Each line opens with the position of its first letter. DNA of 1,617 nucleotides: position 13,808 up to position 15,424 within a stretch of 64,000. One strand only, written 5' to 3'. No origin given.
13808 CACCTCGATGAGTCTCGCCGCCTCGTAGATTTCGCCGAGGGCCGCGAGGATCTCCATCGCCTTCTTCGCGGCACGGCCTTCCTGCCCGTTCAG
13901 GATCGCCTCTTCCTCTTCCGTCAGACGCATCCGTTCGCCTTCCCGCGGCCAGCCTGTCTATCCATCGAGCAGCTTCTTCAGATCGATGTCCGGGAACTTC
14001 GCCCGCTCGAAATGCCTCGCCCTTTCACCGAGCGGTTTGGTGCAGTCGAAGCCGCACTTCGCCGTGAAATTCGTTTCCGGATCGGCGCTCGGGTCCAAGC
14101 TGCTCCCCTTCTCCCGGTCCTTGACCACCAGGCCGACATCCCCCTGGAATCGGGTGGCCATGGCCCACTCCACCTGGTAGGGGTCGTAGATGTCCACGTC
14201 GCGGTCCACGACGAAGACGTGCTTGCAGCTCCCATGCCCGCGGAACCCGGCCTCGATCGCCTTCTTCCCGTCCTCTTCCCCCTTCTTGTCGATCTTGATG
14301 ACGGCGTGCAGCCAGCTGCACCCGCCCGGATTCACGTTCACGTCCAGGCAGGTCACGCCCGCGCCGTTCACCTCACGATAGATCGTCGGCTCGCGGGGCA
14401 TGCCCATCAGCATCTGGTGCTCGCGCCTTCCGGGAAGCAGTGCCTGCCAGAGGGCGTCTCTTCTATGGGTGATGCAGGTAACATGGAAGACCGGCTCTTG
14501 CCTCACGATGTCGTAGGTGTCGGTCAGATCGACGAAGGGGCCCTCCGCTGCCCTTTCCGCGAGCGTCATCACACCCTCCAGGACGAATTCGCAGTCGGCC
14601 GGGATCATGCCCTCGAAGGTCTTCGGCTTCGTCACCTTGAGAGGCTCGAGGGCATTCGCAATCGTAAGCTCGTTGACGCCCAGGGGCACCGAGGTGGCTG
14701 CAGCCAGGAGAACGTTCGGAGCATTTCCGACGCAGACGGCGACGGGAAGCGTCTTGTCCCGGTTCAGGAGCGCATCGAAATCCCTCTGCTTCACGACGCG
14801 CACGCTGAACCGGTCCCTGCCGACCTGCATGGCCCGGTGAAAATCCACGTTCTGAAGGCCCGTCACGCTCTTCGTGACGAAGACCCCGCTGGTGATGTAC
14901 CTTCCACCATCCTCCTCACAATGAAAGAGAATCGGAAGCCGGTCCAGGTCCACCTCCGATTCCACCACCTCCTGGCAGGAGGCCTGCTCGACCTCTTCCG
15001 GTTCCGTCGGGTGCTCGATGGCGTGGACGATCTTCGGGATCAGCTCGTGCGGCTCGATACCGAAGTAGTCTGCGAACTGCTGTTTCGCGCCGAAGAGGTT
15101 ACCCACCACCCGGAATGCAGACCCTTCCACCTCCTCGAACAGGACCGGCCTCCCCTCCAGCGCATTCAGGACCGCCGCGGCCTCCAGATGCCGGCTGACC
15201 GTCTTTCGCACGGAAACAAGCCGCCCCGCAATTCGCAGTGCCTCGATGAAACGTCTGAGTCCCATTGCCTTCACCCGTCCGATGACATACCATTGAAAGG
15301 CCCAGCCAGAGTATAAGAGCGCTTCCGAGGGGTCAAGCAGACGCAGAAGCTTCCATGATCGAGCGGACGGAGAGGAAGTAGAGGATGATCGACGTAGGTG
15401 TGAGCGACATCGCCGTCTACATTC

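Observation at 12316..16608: Archaeal-type mevalonate-pathway enzymes (two-subunit aconitase X + UbiD decarboxylase) divergent from a bacterial-type HMG-CoA synthase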

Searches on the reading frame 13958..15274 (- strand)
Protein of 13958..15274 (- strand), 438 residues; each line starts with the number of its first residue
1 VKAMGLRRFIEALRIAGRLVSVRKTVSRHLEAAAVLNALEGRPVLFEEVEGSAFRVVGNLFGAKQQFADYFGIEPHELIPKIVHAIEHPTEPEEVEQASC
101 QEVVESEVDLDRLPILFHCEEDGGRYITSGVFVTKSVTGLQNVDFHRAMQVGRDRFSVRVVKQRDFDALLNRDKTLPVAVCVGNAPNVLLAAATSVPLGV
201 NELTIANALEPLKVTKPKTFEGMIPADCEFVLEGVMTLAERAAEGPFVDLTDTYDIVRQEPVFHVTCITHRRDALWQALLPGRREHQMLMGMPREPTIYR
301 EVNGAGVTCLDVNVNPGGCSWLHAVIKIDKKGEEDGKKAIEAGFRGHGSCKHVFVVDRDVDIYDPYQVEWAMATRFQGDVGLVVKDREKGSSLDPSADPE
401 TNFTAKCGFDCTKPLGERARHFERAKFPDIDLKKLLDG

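Call 3: search_protein_families(library=pfam, proteins=[window:13958-15274:-])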
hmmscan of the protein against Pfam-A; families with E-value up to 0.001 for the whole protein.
window:13958-15274:- (438 aa): 3 families
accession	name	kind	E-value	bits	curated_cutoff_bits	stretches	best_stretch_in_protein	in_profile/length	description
PF01977.22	UbiD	-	2.6e-55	187.2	23.3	1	95-283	3-205/206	3-octaprenyl-4-hydroxybenzoate carboxy-lyase Rift-related domain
PF20696.2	UbiD_C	-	3.8e-26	92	24.2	1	288-411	2-127/127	3-octaprenyl-4-hydroxybenzoate carboxy-lyase C-terminal domain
PF20695.2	UbiD_N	-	2.7e-15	56.6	24.3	1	10-85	1-77/78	3-octaprenyl-4-hydroxybenzoate carboxy-lyase N-terminal domain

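Call 4: search_protein_families(library=ncbifam, proteins=[window:13958-15274:-])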
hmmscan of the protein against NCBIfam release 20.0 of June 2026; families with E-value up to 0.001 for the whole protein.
window:13958-15274:- (438 aa): 7 families
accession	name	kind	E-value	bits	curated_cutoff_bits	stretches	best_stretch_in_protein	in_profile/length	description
TIGR00148.1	TIGR00148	subfamily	2.3e-105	352.8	244.85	1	6-414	1-438/438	UbiD family decarboxylase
NF041204.1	VdcC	exception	3.3e-64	217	650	1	6-435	4-460/467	non-oxidative hydroxyarylic acid decarboxylases subunit C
TIGR03701.1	mena_SCO4490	equivalog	3.6e-51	174.3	495.9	2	91-395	108-423/433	menaquinone biosynthesis decarboxylase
NF008175.0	PRK10922.1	equivalog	1.8e-40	138.9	788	1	79-426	111-471/497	4-hydroxy-3-polyprenylbenzoate decarboxylase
NF041219.1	BagN_FevL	exception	3.2e-25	88.6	1000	1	4-376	18-432/502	bagremycin/ferroverdin biosynthesis UbiD family decarboxylase BagN/FevL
TIGR02723.1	phenyl_P_alpha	equivalog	1.3e-23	83.4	564.6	1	7-414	11-445/485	phenylphosphate carboxylase subunit alpha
TIGR02724.1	phenyl_P_beta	equivalog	3.3e-19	68.6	468.95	1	4-402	1-428/472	phenylphosphate carboxylase subunit beta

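Call 10: search_solved_structures(query=window:13958-15274:-, max_evalue=1e-10)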
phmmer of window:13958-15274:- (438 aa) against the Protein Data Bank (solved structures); distinct sequences matched with E-value up to 1e-10: 40.
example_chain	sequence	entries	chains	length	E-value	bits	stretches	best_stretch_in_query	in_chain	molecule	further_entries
6h6x_B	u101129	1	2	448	1.7e-72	247.7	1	5-437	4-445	3-polyprenyl-4-hydroxybenzoate decarboxylase and related decarboxylases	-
6h6v_A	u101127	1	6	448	2.1e-72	247.5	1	5-437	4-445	3-polyprenyl-4-hydroxybenzoate decarboxylase and related decarboxylases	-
7p9q_A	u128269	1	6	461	1.7e-48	168.6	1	6-434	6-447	AnInD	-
2idb_A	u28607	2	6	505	1.7e-36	129.1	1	51-431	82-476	3-octaprenyl-4-hydroxybenzoate carboxy-lyase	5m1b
5m1c_A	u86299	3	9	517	1.9e-36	129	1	51-431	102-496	3-octaprenyl-4-hydroxybenzoate carboxy-lyase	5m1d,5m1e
5o3m_A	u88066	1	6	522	2.8e-34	121.9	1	28-433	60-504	Protocatechuate decarboxylase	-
5ny5_A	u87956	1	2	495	2.4e-33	118.7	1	27-431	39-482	3,4-dihydroxybenzoate decarboxylase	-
5o3n_A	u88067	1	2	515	2.8e-33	118.5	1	27-431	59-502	3,4-dihydroxybenzoate decarboxylase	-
7ae4_A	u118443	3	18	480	3.6e-31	111.6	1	5-416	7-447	Phenolic acid decarboxylase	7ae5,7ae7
7nf0_A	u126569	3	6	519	3.9e-24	88.4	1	5-384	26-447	Ferulic acid decarboxylase 1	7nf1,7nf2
7abo_C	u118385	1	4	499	6.6e-24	87.6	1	3-376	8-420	UbiD-like decarboxylase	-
7ney_A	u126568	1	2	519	7.2e-24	87.5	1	5-391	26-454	Ferulic acid decarboxylase 1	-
7pda_A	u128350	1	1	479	8.4e-24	87.3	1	36-400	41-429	UbiD family decarboxylase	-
7abn_D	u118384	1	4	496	3.5e-23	85.3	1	3-376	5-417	UbiD-like decarboxylase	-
4ip2_A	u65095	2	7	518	4.1e-23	85.1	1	3-376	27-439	Aromatic Acid Decarboxylase | PA0254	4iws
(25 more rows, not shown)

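Call 26: find_homologous_proteins(query=window:13958-15274:-, max_evalue=1e-20)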
Query window:13958-15274:- (438 aa): 7432 proteins with E <= 1e-20 among 8000 candidates; the best 120 are listed.
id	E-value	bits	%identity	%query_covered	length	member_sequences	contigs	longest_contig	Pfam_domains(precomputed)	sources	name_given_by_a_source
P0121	1.0e-295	998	100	99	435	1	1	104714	PF20696.3,PF01977.23,PF20695.3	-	-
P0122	4.0e-256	868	86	99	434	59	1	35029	PF20696.3,PF01977.23,PF20695.3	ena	-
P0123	2.8e-252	855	84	100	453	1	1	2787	PF20696.3,PF01977.23,PF20695.3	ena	-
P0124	7.3e-249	844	83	99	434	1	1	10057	PF20696.3,PF01977.23,PF20695.3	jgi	jgi:UbiD family decarboxylase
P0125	1.9e-248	842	82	100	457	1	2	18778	PF20696.3,PF01977.23,PF20695.3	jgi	jgi:UbiD family decarboxylase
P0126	1.5e-239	813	80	99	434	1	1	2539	PF20696.3,PF01977.23,PF20695.3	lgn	-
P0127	1.8e-236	803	80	99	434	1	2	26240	PF20696.3,PF01977.23,PF20695.3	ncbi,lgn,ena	-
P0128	3.0e-236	802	79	99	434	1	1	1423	PF20696.3,PF01977.23,PF20695.3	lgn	-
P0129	1.8e-233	793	79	99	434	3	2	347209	PF20696.3,PF01977.23,PF20695.3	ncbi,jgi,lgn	jgi:UbiD family decarboxylase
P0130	2.5e-232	789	79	99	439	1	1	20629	PF20696.3,PF01977.23,PF20695.3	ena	-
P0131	2.1e-230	783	78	99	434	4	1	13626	PF20696.3,PF01977.23,PF20695.3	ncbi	-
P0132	1.0e-229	781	76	99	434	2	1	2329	PF20696.3,PF01977.23,PF20695.3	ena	-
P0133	6.6e-228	775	76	99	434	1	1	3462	PF20696.3,PF01977.23,PF20695.3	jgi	jgi:UbiD family decarboxylase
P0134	1.9e-226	770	76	99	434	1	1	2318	PF20696.3,PF01977.23,PF20695.3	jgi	jgi:UbiD family decarboxylase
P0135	2.3e-209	714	71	99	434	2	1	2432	PF20696.3,PF01977.23,PF20695.3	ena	-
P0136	9.0e-209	712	71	99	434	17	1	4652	PF20696.3,PF01977.23,PF20695.3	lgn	-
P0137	9.4e-209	712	70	99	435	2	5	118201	PF20696.3,PF01977.23,PF20695.3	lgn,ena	-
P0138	5.8e-208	709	72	99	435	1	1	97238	PF20696.3,PF01977.23,PF20695.3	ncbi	ncbi:MAG: UbiD family decarboxylase [bacterium]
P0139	3.7e-205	700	70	99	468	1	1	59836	PF20696.3,PF01977.23,PF20695.3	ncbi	-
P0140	7.0e-203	692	67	99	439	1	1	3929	PF20696.3,PF01977.23,PF20695.3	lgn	-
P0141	1.4e-202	691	69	99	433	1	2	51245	PF20696.3,PF01977.23,PF20695.3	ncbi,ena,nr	ncbi:MAG: UbiD family decarboxylase [archaeon]|nr:UbiD family decarboxylase [Candidatus Micrarchaeot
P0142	8.0e-202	689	67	99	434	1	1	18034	PF20696.3,PF01977.23,PF20695.3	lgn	-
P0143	9.9e-202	689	68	99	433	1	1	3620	PF20696.3,PF01977.23,PF20695.3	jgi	-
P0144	3.0e-201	687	69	99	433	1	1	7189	PF20696.3,PF01977.23,PF20695.3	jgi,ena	-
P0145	4.6e-201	686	68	99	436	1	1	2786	PF20696.3,PF01977.23,PF20695.3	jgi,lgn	-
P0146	8.0e-201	686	68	99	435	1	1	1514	PF20696.3,PF01977.23,PF20695.3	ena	-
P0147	9.8e-201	685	68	99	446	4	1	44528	PF20696.3,PF01977.23,PF20695.3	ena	-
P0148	3.1e-200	684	67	99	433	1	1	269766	PF20696.3,PF01977.23,PF20695.3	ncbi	ncbi:MAG: UbiD family decarboxylase [Candidatus Diapherotrites archaeon]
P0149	4.5e-200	683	67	99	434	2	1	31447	PF20696.3,PF01977.23,PF20695.3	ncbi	-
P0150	1.3e-199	682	67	99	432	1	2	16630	PF20696.3,PF01977.23,PF20695.3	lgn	-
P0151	5.0e-197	673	66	99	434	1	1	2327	PF20696.3,PF01977.23,PF20695.3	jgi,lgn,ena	-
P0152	1.7e-190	651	66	99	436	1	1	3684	PF20696.3,PF01977.23,PF20695.3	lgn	-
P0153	1.3e-189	649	64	98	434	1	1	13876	PF20696.3,PF01977.23,PF20695.3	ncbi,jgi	-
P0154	1.3e-189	649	78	81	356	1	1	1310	PF20696.3,PF01977.23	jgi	jgi:UbiD family decarboxylase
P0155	1.8e-189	648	68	82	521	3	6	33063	PF20696.3,PF01977.23,PF20695.3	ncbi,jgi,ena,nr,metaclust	ncbi:hypothetical protein COT30_02560 [Candidatus Micrarchaeota archaeon CG08_land_8_20_14_0_20_49_1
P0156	3.0e-189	647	66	99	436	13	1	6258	PF20696.3,PF01977.23,PF20695.3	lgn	-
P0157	1.4e-187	642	63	99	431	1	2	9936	PF20696.3,PF01977.23,PF20695.3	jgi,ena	-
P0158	1.5e-184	632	65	99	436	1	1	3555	PF20696.3,PF01977.23,PF20695.3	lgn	-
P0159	1.1e-182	626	63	99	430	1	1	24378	PF20696.3,PF01977.23,PF20695.3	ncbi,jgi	-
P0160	2.1e-182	625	61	99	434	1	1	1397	PF20696.3,PF01977.23,PF20695.3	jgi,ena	-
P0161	2.7e-182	624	62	99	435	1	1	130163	PF20696.3,PF01977.23,PF20695.3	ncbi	-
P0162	2.9e-182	624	61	99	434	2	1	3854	PF20696.3,PF01977.23,PF20695.3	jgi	-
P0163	1.0e-181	623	63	99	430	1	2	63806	PF20696.3,PF01977.23,PF20695.3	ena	-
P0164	1.2e-181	622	62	99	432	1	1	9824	PF20696.3,PF01977.23,PF20695.3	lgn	-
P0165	1.7e-181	622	65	96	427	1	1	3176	PF20696.3,PF01977.23,PF20695.3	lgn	-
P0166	3.0e-181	621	64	99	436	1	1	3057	PF20696.3,PF01977.23,PF20695.3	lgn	-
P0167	3.2e-181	621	64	99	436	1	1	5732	PF20696.3,PF01977.23,PF20695.3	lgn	-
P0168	5.1e-181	620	62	98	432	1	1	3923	PF20696.3,PF01977.23,PF20695.3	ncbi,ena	-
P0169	6.0e-181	620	64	99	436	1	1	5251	PF20696.3,PF01977.23,PF20695.3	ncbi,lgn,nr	ncbi:MAG: UbiD family decarboxylase [Aigarchaeota archaeon]|nr:UbiD family decarboxylase [Aigarchaeo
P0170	1.1e-180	619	63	99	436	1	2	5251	PF20696.3,PF01977.23,PF20695.3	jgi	-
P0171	2.1e-180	618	64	99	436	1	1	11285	PF20696.3,PF01977.23,PF20695.3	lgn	-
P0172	3.2e-180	618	61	99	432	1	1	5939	PF20696.3,PF01977.23,PF20695.3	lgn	-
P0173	3.9e-180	617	62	100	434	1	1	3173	PF20696.3,PF01977.23,PF20695.3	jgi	jgi:2,5-furandicarboxylate decarboxylase 1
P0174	4.1e-180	617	62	99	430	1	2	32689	PF20696.3,PF01977.23,PF20695.3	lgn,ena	-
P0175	5.5e-180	617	62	99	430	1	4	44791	PF20696.3,PF01977.23,PF20695.3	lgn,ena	-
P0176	6.8e-180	617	63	99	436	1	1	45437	PF20696.3,PF01977.23,PF20695.3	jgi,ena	-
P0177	7.7e-180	616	61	99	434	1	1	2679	PF20696.3,PF01977.23,PF20695.3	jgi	jgi:2,5-furandicarboxylate decarboxylase 1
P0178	7.7e-180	616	63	99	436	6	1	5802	PF20696.3,PF01977.23,PF20695.3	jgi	-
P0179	7.9e-180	616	62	99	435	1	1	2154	PF20696.3,PF01977.23,PF20695.3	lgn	-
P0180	1.7e-179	615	61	99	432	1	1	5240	PF20696.3,PF01977.23,PF20695.3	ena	-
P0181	2.2e-179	615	62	99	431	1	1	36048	PF20696.3,PF01977.23,PF20695.3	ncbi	-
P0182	2.3e-179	615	65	96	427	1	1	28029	PF20696.3,PF01977.23,PF20695.3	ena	-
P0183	2.7e-179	615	62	99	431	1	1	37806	PF20696.3,PF01977.23,PF20695.3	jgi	-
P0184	2.9e-179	614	62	99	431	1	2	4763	PF20696.3,PF01977.23,PF20695.3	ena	-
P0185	3.1e-179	614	65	96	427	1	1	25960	PF20696.3,PF01977.23,PF20695.3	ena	-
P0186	5.9e-179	613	60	99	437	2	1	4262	PF20696.3,PF01977.23,PF20695.3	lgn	-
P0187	1.2e-178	612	60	99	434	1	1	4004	PF20696.3,PF01977.23,PF20695.3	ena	-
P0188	1.4e-178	612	61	99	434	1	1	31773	PF20696.3,PF01977.23,PF20695.3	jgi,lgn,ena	-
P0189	1.6e-178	612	62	99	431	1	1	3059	PF20696.3,PF01977.23,PF20695.3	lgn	-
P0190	1.9e-178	612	61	99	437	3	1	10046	PF20696.3,PF01977.23,PF20695.3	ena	-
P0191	2.2e-178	612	60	99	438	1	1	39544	PF20696.3,PF01977.23,PF20695.3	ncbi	ncbi:MAG: UbiD family decarboxylase [Candidatus Micrarchaeota archaeon]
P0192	2.5e-178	611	62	99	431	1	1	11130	PF20696.3,PF01977.23,PF20695.3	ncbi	-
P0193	2.5e-178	611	61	98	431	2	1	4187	PF20696.3,PF01977.23,PF20695.3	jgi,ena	-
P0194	2.9e-178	611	62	99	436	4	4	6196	PF20696.3,PF01977.23,PF20695.3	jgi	-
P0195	3.6e-178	611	61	99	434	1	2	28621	PF20696.3,PF01977.23,PF20695.3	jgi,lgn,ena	-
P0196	4.1e-178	611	62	98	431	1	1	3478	PF20696.3,PF01977.23,PF20695.3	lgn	-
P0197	1.0e-177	609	60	99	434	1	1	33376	PF20696.3,PF01977.23,PF20695.3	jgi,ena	-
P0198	1.8e-177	609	60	99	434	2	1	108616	PF20696.3,PF01977.23,PF20695.3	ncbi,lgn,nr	ncbi:MAG: UbiD family decarboxylase [Candidatus Diapherotrites archaeon]|nr:UbiD family decarboxylas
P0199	2.6e-177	608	60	99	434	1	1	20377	PF20696.3,PF01977.23,PF20695.3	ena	-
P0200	3.2e-177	608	62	99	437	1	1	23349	PF20696.3,PF01977.23,PF20695.3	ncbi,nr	ncbi:UbiD-like decarboxylase [uncultured archaeon]|nr:UbiD-like decarboxylase [uncultured archaeon]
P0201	3.9e-177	607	63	99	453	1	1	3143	PF20696.3,PF01977.23,PF20695.3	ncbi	ncbi:MAG: UbiD family decarboxylase, partial [Candidatus Bathyarchaeia archaeon]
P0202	4.4e-177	607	60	99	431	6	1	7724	PF20696.3,PF01977.23,PF20695.3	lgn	-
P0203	4.6e-177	607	62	99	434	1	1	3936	PF20696.3,PF01977.23,PF20695.3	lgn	-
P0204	6.5e-177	607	62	99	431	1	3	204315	PF20696.3,PF01977.23,PF20695.3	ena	-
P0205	9.0e-177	606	61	99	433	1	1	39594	PF20696.3,PF01977.23,PF20695.3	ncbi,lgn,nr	ncbi:UbiD family decarboxylase [Candidatus Micrarchaeota archaeon]|nr:UbiD family decarboxylase [Can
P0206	1.6e-176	605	61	99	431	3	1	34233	PF20696.3,PF01977.23,PF20695.3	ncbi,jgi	ncbi:MAG: UbiD family decarboxylase [archaeon]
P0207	3.6e-176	604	59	99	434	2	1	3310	PF20696.3,PF01977.23,PF20695.3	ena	-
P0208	4.7e-176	604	59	99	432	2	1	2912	PF20696.3,PF01977.23,PF20695.3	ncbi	-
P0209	8.2e-176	603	61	99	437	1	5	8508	PF20696.3,PF01977.23,PF20695.3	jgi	-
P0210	8.4e-176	603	61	99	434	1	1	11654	PF20696.3,PF01977.23,PF20695.3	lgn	-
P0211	8.4e-176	603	62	99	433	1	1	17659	PF20696.3,PF01977.23,PF20695.3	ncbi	-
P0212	9.4e-176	603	61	99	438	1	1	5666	PF20696.3,PF01977.23,PF20695.3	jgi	jgi:2,5-furandicarboxylate decarboxylase 1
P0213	9.6e-176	603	60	99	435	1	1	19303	PF20696.3,PF01977.23,PF20695.3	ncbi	-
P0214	1.1e-175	603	61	99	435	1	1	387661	PF20696.3,PF01977.23,PF20695.3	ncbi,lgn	-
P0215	1.2e-175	603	61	99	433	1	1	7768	PF20696.3,PF01977.23,PF20695.3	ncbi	-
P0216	1.6e-175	602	61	99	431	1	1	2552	PF20696.3,PF01977.23,PF20695.3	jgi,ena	-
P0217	1.7e-175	602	60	99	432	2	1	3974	PF20696.3,PF01977.23,PF20695.3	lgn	-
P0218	1.7e-175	602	61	99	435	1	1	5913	PF20696.3,PF01977.23,PF20695.3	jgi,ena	-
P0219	2.0e-175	602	60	99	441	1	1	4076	PF20696.3,PF01977.23,PF20695.3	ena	-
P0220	2.3e-175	602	60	96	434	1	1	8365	PF20696.3,PF01977.23,PF20695.3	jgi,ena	-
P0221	3.9e-175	601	61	99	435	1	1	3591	PF20696.3,PF01977.23,PF20695.3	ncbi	-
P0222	5.7e-175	600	59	99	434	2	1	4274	PF20696.3,PF01977.23,PF20695.3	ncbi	-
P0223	8.8e-175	600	60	99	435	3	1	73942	PF20696.3,PF01977.23,PF20695.3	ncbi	ncbi:MAG: UbiD family decarboxylase [Promethearchaeota archaeon]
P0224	9.4e-175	600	60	99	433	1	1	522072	PF20696.3,PF01977.23,PF20695.3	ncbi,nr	ncbi:MAG: UbiD family decarboxylase [Candidatus Diapherotrites archaeon]|nr:UbiD family decarboxylas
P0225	1.0e-174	599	60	99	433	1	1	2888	PF20696.3,PF01977.23,PF20695.3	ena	-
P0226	1.9e-174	599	61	99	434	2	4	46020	PF20696.3,PF01977.23,PF20695.3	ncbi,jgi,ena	-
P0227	3.5e-174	598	59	99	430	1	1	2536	PF20696.3,PF01977.23,PF20695.3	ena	-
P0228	3.8e-174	598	60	99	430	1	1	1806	PF20696.3,PF01977.23,PF20695.3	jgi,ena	-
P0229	4.3e-174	597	61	99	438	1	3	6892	PF20696.3,PF01977.23,PF20695.3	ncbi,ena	-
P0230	6.3e-174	597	59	100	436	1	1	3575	PF20696.3,PF01977.23,PF20695.3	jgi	-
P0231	7.1e-174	597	62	99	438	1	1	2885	PF20696.3,PF01977.23,PF20695.3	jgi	-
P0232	7.1e-174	597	60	99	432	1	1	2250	PF20696.3,PF01977.23,PF20695.3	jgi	jgi:UbiD family decarboxylase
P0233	7.5e-174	597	60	99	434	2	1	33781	PF20696.3,PF01977.23,PF20695.3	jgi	-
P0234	8.3e-174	597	58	100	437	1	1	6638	PF20696.3,PF01977.23,PF20695.3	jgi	-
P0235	1.3e-173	596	59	99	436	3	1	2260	PF20696.3,PF01977.23,PF20695.3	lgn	-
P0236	2.4e-173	595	60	99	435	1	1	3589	PF20696.3,PF01977.23,PF20695.3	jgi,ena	-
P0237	2.4e-173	595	59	99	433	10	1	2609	PF20696.3,PF01977.23,PF20695.3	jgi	-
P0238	2.7e-173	595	60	99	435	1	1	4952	PF20696.3,PF01977.23,PF20695.3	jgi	jgi:UbiD family decarboxylase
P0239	3.7e-173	594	61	99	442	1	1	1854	PF20696.3,PF01977.23,PF20695.3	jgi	jgi:2,5-furandicarboxylate decarboxylase 1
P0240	4.1e-173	594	59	99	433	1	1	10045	PF20696.3,PF01977.23,PF20695.3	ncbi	ncbi:MAG: UbiD family decarboxylase [Candidatus Thorarchaeota archaeon]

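Call 31: find_encoding_contigs(protein=P0129, flank=10000, max_places=2)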
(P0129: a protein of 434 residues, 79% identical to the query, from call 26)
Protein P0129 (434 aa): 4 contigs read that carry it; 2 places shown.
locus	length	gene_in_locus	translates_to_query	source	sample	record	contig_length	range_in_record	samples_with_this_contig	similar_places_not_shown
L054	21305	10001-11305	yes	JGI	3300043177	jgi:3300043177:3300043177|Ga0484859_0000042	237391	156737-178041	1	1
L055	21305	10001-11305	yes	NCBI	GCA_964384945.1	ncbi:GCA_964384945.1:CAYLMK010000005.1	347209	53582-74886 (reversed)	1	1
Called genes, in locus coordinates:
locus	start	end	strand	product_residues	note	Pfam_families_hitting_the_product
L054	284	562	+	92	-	PF02604:PhdYeFM_antitox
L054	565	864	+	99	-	PF05016:ParE_toxin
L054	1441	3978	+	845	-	PF01935:DUF87 (weak), PF05872:HerA_C (faint)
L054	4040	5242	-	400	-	PF00999:Na_H_Exchanger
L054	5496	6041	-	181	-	-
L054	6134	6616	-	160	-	PF00582:Usp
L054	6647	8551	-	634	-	PF02550:AcetylCoA_hydro, PF13336:AcetylCoA_hyd_C, PF13302:Acetyltransf_3, PF00583:Acetyltransf_1, PF13508:Acetyltransf_7 (weak)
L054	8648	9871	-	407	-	PF01154:HMG_CoA_synt_N, PF08540:HMG_CoA_synt_C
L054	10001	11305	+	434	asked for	PF20695:UbiD_N, PF01977:UbiD, PF20696:UbiD_C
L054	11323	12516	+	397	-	PF04412:AcnX, PF28403:AcnX_2nd, PF28406:AcnX_3rd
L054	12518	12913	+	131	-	PF01989:AcnX_swivel_put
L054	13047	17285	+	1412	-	PF01326:PPDK_N, PF00391:PEP-utilizers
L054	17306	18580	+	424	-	PF00044:Gp_dh_N, PF02800:Gp_dh_C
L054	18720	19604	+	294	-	PF13189:Cytidylate_kin2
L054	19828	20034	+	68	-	-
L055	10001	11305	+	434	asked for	PF20695:UbiD_N, PF01977:UbiD, PF20696:UbiD_C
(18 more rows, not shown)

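Call 32: find_encoding_contigs(protein=P0138, flank=10000, max_places=2)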
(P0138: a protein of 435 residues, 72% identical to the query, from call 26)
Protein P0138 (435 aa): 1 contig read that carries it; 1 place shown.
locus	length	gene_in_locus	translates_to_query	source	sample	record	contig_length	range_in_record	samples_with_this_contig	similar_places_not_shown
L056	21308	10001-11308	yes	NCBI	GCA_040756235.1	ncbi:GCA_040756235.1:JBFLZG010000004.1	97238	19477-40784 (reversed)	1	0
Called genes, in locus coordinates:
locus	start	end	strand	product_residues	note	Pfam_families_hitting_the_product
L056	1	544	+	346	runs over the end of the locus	PF03706:LPG_synthase_TM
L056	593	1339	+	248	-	PF00702:Hydrolase, PF13419:HAD_2, PF13242:Hydrolase_like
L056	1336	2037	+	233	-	PF00483:NTP_transferase (weak), PF12804:NTP_transf_3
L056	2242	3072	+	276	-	-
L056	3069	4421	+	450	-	PF00202:Aminotran_3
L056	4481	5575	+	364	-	PF01408:GFO_IDH_MocA, PF02894:GFO_IDH_MocA_C, PF22725:GFO_IDH_MocA_C3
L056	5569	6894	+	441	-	PF01066:CDP-OH_P_transf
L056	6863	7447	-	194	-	PF05494:MlaC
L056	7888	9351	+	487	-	PF02321:OEP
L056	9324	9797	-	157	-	-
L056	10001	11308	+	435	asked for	PF20695:UbiD_N, PF01977:UbiD, PF20696:UbiD_C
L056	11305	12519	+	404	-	PF04412:AcnX, PF28403:AcnX_2nd, PF28406:AcnX_3rd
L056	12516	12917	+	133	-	PF01989:AcnX_swivel_put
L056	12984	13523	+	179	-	PF01661:Macro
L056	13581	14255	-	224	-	PF00072:Response_reg, PF00486:Trans_reg_C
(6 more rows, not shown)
